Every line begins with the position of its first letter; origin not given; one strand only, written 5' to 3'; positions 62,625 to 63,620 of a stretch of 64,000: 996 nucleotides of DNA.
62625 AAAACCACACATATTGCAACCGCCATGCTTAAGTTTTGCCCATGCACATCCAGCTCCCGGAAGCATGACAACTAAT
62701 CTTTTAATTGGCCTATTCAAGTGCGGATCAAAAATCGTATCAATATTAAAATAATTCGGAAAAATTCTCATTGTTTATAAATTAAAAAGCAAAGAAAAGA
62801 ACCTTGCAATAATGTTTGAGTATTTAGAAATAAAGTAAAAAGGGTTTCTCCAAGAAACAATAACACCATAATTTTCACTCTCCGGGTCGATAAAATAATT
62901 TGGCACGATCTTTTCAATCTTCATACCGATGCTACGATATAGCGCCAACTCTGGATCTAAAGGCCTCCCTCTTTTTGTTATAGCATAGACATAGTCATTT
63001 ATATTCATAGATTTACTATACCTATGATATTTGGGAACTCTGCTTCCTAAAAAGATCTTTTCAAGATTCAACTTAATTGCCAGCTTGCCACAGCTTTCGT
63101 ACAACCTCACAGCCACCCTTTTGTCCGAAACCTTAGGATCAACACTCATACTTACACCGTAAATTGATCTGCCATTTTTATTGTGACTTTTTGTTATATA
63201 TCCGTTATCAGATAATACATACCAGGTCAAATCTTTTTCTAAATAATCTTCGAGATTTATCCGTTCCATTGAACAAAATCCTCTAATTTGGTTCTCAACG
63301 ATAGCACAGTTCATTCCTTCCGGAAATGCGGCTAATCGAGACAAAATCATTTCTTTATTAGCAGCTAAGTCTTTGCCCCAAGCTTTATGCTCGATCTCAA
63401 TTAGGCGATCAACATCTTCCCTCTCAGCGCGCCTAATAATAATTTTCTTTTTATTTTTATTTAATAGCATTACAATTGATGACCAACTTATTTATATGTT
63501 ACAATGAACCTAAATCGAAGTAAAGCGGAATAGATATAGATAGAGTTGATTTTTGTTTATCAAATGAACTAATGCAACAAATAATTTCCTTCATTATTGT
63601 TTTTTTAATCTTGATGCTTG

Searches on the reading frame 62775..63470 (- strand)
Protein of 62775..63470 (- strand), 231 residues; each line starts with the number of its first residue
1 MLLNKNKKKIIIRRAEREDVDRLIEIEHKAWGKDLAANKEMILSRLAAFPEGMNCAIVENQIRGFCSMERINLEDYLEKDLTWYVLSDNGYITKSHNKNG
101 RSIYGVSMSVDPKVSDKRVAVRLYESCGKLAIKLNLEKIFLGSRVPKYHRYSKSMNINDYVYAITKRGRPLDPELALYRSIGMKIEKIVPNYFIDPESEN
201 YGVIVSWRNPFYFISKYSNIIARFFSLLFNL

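Call 24: find_encoding_contigs(protein=window:62775-63470:-, flank=10000, max_places=1)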
Protein window:62775-63470:- (231 aa): 3 contigs read that carry it; 1 place shown.
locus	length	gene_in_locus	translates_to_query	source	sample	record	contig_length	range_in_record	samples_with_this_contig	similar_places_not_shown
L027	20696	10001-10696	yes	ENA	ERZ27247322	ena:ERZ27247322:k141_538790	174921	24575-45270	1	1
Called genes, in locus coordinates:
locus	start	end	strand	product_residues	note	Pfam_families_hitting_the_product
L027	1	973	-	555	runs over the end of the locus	PF02878:PGM_PMM_I, PF02880:PGM_PMM_III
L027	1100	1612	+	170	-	-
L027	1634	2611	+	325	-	PF00365:PFK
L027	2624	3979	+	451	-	-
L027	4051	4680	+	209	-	-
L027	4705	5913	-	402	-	PF00365:PFK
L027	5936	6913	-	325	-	PF01116:F_bP_aldolase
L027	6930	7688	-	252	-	PF00121:TIM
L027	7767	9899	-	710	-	PF16927:HisKA_7TM, PF00512:HisKA, PF02518:HATPase_c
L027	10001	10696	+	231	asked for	-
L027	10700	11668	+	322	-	-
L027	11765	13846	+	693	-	PF16927:HisKA_7TM, PF01590:GAF, PF13492:GAF_3, PF13185:GAF_2, PF00512:HisKA, PF02518:HATPase_c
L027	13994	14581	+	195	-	-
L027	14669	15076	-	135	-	-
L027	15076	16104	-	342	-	-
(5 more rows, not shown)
